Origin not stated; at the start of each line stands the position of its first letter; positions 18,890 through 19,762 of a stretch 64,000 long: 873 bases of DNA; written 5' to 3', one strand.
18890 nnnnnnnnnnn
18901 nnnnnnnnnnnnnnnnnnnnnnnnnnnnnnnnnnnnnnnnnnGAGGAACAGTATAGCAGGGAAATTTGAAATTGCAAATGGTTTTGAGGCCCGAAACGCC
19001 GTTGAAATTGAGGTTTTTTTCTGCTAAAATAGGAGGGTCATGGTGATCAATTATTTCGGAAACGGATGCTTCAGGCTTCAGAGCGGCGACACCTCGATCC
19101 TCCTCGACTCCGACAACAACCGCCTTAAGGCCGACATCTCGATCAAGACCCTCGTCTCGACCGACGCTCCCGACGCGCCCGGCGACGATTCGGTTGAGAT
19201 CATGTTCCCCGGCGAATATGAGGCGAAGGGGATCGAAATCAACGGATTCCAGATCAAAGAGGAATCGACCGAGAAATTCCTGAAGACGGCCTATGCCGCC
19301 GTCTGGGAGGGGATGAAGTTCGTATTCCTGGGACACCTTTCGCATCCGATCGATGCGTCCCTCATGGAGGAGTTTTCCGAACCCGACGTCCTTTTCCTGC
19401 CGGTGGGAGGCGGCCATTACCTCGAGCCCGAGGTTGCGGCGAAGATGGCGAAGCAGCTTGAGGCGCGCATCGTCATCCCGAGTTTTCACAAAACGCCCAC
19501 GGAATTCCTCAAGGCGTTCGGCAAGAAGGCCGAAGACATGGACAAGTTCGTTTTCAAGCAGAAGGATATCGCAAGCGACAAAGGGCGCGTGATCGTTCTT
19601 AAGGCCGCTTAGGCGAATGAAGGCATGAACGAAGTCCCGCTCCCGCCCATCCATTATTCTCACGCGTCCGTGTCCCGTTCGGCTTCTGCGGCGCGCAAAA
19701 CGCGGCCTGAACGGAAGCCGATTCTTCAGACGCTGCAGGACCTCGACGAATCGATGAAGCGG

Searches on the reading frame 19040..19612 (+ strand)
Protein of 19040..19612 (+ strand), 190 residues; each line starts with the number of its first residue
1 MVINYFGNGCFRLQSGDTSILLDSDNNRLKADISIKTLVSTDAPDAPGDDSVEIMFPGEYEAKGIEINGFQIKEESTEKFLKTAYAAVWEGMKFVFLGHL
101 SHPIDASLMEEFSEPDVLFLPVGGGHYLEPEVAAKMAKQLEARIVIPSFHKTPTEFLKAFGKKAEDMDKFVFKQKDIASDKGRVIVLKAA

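Call 46: search_protein_families(library=pfam, proteins=[window:19040-19612:+], max_evalue=0.0001)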
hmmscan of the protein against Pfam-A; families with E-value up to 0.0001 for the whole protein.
window:19040-19612:+ (190 aa): 1 family
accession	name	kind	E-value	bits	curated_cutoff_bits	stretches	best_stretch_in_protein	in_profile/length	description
PF13483.12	Lactamase_B_3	-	1.3e-18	67.9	24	1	3-147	2-158/160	Beta-lactamase superfamily domain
